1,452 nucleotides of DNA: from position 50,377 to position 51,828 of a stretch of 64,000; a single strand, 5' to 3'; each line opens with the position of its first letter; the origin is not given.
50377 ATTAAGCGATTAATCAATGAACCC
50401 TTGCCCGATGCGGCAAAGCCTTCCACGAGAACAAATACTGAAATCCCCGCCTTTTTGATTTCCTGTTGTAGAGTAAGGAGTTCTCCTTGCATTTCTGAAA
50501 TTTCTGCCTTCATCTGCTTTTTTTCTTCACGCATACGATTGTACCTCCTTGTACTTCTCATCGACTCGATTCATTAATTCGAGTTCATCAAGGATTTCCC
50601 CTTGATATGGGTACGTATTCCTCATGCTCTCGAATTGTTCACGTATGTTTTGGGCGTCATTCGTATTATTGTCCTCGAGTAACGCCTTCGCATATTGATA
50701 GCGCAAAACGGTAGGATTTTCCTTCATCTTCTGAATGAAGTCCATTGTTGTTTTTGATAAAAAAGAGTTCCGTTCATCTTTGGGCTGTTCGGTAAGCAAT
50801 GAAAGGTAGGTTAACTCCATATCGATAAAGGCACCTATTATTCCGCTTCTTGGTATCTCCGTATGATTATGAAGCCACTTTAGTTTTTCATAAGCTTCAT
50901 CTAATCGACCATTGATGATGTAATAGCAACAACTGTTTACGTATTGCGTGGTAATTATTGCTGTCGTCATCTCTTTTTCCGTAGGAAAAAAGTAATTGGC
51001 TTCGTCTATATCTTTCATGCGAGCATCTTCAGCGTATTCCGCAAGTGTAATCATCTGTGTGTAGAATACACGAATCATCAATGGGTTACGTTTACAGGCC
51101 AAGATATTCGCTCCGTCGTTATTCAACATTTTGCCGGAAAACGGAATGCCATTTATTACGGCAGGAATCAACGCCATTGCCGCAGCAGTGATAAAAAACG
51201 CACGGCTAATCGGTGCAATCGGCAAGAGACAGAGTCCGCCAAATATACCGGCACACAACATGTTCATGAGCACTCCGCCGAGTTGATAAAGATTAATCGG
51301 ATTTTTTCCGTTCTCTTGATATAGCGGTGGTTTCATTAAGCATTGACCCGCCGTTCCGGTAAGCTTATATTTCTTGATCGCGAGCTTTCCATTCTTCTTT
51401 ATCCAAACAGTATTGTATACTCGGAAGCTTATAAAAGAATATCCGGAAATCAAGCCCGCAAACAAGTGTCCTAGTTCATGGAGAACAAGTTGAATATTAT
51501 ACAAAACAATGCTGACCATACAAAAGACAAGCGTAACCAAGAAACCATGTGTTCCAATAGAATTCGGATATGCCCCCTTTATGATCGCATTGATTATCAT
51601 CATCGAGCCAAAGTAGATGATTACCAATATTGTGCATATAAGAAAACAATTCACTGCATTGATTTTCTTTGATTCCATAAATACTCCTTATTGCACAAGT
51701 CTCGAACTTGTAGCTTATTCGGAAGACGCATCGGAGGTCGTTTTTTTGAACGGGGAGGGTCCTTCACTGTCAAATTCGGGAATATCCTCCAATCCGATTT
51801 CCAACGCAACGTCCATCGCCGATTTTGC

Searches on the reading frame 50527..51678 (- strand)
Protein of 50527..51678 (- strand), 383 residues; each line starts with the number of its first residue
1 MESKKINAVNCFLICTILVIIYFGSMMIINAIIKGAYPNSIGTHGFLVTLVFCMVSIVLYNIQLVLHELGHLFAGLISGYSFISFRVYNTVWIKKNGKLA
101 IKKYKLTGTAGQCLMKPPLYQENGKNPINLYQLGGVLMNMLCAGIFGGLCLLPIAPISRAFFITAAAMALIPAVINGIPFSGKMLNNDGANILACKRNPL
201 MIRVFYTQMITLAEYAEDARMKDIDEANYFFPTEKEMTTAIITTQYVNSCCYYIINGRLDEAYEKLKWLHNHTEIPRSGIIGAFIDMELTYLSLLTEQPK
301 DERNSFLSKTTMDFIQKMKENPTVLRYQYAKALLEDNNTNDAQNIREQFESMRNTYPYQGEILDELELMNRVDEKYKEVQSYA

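Call 3: search_protein_families(library=pfam, proteins=[window:50527-51678:-], max_evalue=0.1)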
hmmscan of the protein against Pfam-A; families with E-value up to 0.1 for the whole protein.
window:50527-51678:- (383 aa): 2 families
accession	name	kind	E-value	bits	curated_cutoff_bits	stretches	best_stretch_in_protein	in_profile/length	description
PF13398.12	Peptidase_M50B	-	0.011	15.9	26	1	47-89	8-50/201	Peptidase M50B-like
PF12651.13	RHH_3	-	0.04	14.3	21.6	0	261-281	12-32/44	Ribbon-helix-helix domain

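Call 4: search_protein_families(library=ncbifam, proteins=[window:50527-51678:-], max_evalue=0.1)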
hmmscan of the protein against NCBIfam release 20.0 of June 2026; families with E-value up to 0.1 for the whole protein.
window:50527-51678:- (383 aa): 0 families

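Call 6: search_protein_families(library=padloc, proteins=[window:50527-51678:-], max_evalue=0.1)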
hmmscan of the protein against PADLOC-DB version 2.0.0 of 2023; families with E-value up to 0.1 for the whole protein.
window:50527-51678:- (383 aa): 0 families

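Call 7: search_protein_families(library=phrogs, proteins=[window:50527-51678:-], max_evalue=0.1)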
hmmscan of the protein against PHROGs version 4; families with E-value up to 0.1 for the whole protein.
window:50527-51678:- (383 aa): 0 families

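Call 12: find_homologous_proteins(query=window:50527-51678:-)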
Query window:50527-51678:- (383 aa): 59 proteins with E <= 0.001 among 2567 candidates.
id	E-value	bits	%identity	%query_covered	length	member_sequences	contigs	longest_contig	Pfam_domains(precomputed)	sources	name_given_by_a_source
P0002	1.4e-256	868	100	100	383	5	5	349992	-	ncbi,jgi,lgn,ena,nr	ncbi:MAG TPA: hypothetical protein PK567_00940 [Bacillota bacterium]|nr:hypothetical protein [Bacill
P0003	5.9e-61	225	35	95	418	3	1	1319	-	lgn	-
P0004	4.6e-58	215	35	81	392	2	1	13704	PF02163.29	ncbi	-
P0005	1.6e-57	213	33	96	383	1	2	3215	-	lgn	-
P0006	5.7e-54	202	35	81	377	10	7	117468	-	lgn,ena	-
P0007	2.6e-51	193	34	87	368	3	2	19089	PF13398.13,PF02163.29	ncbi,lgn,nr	ncbi:MAG: hypothetical protein LUG60_08880 [Erysipelotrichaceae bacterium]|nr:hypothetical protein [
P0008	1.0e-50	191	34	85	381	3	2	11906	-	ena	-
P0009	5.6e-49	185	35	86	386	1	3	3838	PF13398.13,PF02163.29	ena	-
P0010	5.6e-48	182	34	84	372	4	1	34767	PF13398.13,PF02163.29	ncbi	-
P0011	7.1e-48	182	32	93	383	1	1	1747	-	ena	-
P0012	1.1e-47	181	32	84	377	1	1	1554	PF13398.13,PF02163.29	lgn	-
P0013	1.7e-47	180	31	92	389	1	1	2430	-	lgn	-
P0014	3.2e-47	180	32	85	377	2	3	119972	PF13398.13,PF02163.29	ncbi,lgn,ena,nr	ncbi:MAG: M50 family metallopeptidase [Lachnospiraceae bacterium]|nr:M50 family metallopeptidase [La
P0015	3.3e-47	179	35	96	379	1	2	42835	-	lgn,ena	-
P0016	2.2e-46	177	31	86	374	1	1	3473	-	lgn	-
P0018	2.0e-45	174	32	85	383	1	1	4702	PF02163.29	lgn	-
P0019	2.9e-45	173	32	85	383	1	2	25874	PF02163.29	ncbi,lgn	-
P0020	6.0e-45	172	32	85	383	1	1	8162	PF02163.29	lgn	-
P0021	9.7e-45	171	32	85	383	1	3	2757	PF02163.29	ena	-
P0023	2.6e-44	170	32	82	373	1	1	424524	PF02163.29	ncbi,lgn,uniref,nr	ncbi:Uncharacterized membrane protein YeaQ/YmgE, transglycosylase-associated protein family [Clostri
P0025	5.0e-43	166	31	86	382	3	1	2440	PF02163.29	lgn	-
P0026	1.1e-42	165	34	97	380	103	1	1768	PF02163.29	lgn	-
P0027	2.4e-42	163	31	95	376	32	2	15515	PF02163.29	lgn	-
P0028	4.0e-42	163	31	86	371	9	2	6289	PF02163.29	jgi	-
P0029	5.5e-42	162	30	95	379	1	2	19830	PF02163.29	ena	-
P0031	7.1e-41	159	31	83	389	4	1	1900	PF02163.29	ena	-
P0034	1.0e-38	152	31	85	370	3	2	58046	PF02163.29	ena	-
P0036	2.8e-38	150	30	85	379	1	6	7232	PF02163.29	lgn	-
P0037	7.2e-38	149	32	90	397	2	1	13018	PF02163.29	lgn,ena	-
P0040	1.1e-36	145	33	92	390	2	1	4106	PF02163.29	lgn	-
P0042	8.4e-36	142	34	83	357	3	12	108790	PF02163.29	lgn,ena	-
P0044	5.7e-34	136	32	83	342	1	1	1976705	PF02163.29,PF13428.13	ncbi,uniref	ncbi:M50 family metallopeptidase [Anaerolentibacter hominis]|uniref:M50 family metallopeptidase n=1 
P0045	7.2e-34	136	33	83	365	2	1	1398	PF02163.29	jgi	-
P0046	1.3e-33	135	31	79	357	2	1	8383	PF02163.29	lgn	-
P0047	4.3e-33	133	32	81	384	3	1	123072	PF02163.29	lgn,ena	-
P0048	1.2e-32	132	30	87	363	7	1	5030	PF02163.29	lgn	-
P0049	3.8e-32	130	29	87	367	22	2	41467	PF02163.29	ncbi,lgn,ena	-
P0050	1.0e-31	128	29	89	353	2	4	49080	PF02163.29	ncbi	-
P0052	6.2e-30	123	27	88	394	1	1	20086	PF02163.29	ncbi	-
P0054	3.0e-29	120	28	95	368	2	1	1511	PF02163.29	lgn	-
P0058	3.0e-22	97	28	87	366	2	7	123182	PF02163.29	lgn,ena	-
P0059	3.1e-19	87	31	58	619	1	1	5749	PF03099.25,PF02163.29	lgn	-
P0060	7.3e-12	63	31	53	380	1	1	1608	PF02163.29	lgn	-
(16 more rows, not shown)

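Call 13: find_encoding_contigs(protein=P0002, flank=10000, max_places=3)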
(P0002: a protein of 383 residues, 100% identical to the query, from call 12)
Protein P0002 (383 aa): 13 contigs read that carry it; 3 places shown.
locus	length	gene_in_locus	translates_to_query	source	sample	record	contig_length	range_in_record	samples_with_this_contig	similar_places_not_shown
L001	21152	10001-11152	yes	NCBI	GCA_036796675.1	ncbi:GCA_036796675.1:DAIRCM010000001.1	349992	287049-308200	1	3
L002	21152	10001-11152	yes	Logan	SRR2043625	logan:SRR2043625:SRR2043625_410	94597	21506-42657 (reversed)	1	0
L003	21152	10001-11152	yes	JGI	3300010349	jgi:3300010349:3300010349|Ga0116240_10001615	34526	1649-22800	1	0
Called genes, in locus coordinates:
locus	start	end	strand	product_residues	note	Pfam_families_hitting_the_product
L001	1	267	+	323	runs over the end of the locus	PF01936:NYN, PF12872:OST-HTH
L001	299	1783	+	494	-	PF02446:Glyco_hydro_77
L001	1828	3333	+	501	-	PF00370:FGGY_N, PF02782:FGGY_C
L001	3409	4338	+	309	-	PF03547:Mem_trans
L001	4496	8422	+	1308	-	-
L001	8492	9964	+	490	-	-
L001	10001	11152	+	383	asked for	-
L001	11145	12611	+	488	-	PF03976:PPK2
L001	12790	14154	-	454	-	PF00232:Glyco_hydro_1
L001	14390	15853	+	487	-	PF13439:Glyco_transf_4, PF13579:Glyco_trans_4_4, PF00534:Glycos_transf_1, PF13692:Glyco_trans_1_4, PF13524:Glyco_trans_1_2 (weak)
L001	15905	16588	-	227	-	PF00072:Response_reg, PF00196:GerE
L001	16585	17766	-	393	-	PF07730:HisKA_3, PF02518:HATPase_c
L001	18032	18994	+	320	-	PF13170:DUF4003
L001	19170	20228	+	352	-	-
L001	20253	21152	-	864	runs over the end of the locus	PF09586:YfhO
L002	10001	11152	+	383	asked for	-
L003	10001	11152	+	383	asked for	-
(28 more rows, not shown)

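Call 14: find_encoding_contigs(protein=P0006, flank=8000, max_places=2)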
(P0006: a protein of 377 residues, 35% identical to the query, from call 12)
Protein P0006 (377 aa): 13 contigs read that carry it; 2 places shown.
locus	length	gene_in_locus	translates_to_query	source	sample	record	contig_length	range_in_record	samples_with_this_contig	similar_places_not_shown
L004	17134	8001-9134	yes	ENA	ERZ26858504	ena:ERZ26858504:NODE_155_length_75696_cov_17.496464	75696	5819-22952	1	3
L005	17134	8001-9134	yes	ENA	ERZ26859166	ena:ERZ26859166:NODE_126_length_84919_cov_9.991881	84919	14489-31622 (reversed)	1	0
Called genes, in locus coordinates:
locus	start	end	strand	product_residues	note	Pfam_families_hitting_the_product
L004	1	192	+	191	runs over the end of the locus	PF00625:Guanylate_kin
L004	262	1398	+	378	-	PF00579:tRNA-synt_1b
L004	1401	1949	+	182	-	PF03352:Adenine_glyco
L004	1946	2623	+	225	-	PF00702:Hydrolase, PF13419:HAD_2, PF13242:Hydrolase_like (weak)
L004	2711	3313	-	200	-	PF00163:Ribosomal_S4, PF01479:S4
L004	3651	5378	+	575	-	PF06160:EzrA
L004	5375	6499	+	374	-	PF00266:Aminotran_5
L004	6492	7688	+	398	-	PF22025:ThiI_fer, PF02926:THUMP, PF02568:ThiI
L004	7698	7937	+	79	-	-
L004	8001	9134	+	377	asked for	-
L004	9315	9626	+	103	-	PF00829:Ribosomal_L21p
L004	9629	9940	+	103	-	PF04327:Peptidase_Prp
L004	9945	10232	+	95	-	PF01016:Ribosomal_L27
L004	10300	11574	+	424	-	PF01018:GTP1_OBG, PF01926:MMR_HSR1, PF02421:FeoB_N, PF09269:DUF1967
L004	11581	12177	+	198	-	PF01330:RuvA_N, PF14520:HHH_5, PF21176:RecR_HhH (faint), PF07499:RuvA_C (weak)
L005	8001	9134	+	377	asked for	-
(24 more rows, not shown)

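Call 17: find_encoding_contigs(protein=P0004, flank=8000, max_places=2)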
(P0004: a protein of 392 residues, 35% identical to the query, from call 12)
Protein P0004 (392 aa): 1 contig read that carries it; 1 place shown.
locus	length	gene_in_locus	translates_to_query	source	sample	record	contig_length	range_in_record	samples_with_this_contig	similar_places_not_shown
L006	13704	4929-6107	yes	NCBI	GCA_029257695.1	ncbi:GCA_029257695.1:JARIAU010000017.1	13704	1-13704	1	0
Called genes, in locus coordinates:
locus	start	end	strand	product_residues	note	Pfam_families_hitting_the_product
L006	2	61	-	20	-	?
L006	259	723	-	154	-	PF01381:HTH_3, PF12844:HTH_19, PF13443:HTH_26 (weak), PF13560:HTH_31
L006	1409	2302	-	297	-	PF01145:Band_7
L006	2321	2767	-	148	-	PF01957:NfeD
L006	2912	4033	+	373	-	PF22020:RlmL_1st, PF02926:THUMP, PF01170:UPF0020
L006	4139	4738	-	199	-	PF01726:LexA_DNA_bind, PF12840:HTH_20 (faint), PF13730:HTH_36 (weak), PF01022:HTH_5 (faint), PF13412:HTH_24 (weak), PF00717:Peptidase_S24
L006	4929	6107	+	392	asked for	PF02163:Peptidase_M50 (weak)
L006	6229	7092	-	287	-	PF03418:Peptidase_A25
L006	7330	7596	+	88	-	PF01649:Ribosomal_S20p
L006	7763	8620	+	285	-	PF03631:Virul_fac_BrkB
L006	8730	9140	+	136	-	PF10722:YbjN (weak)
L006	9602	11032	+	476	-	PF28494:GlyRS_ins_1 (weak), PF00587:tRNA-synt_2b, PF03129:HGTP_anticodon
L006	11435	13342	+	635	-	PF18998:Flg_new_2 (faint), PF01473:Choline_bind_1 (faint), PF19085:Choline_bind_2 (weak), PF19127:Choline_bind_3, PF19085:Choline_bind_2 (weak), PF19127:Choline_bind_3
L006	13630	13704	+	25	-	?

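Call 19: search_solved_structures(query=window:50527-51678:-, max_evalue=10)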
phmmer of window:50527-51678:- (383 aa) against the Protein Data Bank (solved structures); distinct sequences matched with E-value up to 10: 2.
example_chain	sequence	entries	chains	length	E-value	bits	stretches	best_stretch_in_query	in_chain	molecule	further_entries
7suk_SC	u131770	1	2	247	2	10.6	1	121-192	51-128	rRNA 2'-O-methyltransferase fibrillarin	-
6zdt_A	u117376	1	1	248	2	10.6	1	121-192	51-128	rRNA 2'-O-methyltransferase fibrillarin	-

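Call 66: find_related_loci(query=A3, collection=metagenome_contigs, flank=5000)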
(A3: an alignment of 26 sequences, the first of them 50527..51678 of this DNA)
Query A3 (383 aa) in metagenome_contigs; peptide patterns used: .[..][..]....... (x = any residue, [..] = any of these).
600 stretches matched a pattern (row limit reached: there are more); 597 encode a relative of the query (tblastn E <= 1e-3); the best 80 are kept; 80 distinct loci.
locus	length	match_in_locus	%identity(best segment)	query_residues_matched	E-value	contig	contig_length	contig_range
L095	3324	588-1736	100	1-383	0e+0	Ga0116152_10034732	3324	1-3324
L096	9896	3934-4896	35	62-383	2e-65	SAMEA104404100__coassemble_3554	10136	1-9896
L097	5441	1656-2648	35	45-378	2e-62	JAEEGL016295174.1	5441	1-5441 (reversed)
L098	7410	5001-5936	36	62-375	9e-62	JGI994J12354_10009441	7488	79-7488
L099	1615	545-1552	34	48-381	5e-64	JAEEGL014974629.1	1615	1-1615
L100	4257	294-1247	35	50-370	4e-61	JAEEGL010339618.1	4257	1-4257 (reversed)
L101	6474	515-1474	36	50-372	1e-60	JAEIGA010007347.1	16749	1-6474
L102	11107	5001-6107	33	2-379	3e-60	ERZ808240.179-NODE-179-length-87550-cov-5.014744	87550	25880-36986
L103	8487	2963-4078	31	2-374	5e-60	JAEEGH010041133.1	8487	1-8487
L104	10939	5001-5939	36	62-375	1e-59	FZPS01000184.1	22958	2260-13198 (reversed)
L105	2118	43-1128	33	13-377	1e-60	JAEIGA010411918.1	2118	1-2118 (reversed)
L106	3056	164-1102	33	62-375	2e-59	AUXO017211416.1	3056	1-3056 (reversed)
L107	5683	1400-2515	32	2-374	3e-59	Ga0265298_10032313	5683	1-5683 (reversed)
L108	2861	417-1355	33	62-375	3e-59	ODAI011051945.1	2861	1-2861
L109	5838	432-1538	32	2-379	1e-58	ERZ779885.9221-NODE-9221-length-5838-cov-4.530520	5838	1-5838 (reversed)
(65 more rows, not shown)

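Call 70: search_solved_structures(query=A3, max_evalue=1, show_alignments=1)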
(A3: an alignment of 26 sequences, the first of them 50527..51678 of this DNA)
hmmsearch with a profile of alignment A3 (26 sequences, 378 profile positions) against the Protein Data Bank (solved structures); distinct sequences matched with E-value up to 1: 6.
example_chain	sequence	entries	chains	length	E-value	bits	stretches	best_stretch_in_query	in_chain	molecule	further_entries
7upo_C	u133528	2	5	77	0.48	12.5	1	257-320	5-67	DHT03 protein C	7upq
6uz7_Bk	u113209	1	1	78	0.82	11.7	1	285-345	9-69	KLLA0C18216p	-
6aoj_A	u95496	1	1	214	0.85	11.6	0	231-304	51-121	Ceg4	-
6aok_A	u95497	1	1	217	0.88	11.6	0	231-304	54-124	Ceg4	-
7upp_C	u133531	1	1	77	0.91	11.5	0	257-319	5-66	DHT03 protein C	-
5it7_kk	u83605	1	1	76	0.92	11.5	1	285-345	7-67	KLLA0C18216p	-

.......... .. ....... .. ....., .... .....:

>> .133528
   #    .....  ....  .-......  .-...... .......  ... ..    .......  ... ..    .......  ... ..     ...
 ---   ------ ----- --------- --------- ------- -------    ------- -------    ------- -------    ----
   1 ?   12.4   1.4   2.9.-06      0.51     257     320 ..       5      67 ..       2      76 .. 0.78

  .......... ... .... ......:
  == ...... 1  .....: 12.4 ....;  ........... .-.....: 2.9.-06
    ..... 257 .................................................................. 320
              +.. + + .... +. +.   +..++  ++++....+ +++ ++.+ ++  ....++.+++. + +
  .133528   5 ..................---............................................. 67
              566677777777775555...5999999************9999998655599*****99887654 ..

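Call 71: search_protein_families(library=pfam, alignment_id=A3, max_evalue=0.01)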
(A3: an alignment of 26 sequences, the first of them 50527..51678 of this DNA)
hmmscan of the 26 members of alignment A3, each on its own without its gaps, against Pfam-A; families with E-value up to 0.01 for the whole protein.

A. member 1, window:50527-51678:- (383 aa): 0 families

B. families by the number of members that match (of 26 scanned): 11 families
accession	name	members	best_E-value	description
PF02163.28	Peptidase_M50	23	5.3e-09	Peptidase family M50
PF13398.12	Peptidase_M50B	15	7e-07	Peptidase M50B-like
PF01535.26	PPR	2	0.007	PPR repeat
PF13428.12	TPR_14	1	2e-05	Tetratricopeptide repeat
PF13346.12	ABC2_membrane_5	1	0.0007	ABC-2 family transporter protein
PF05944.17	Phage_term_smal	1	0.0028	Phage small terminase subunit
PF20563.3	DUF6773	1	0.0037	Family of unknown function (DUF6773)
PF06912.16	DUF1275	1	0.0044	Protein of unknown function (DUF1275)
PF08570.15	DUF1761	1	0.0053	Protein of unknown function (DUF1761)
PF13041.12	PPR_2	1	0.0061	PPR repeat family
PF14093.11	DUF4271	1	0.0099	Domain of unknown function (DUF4271)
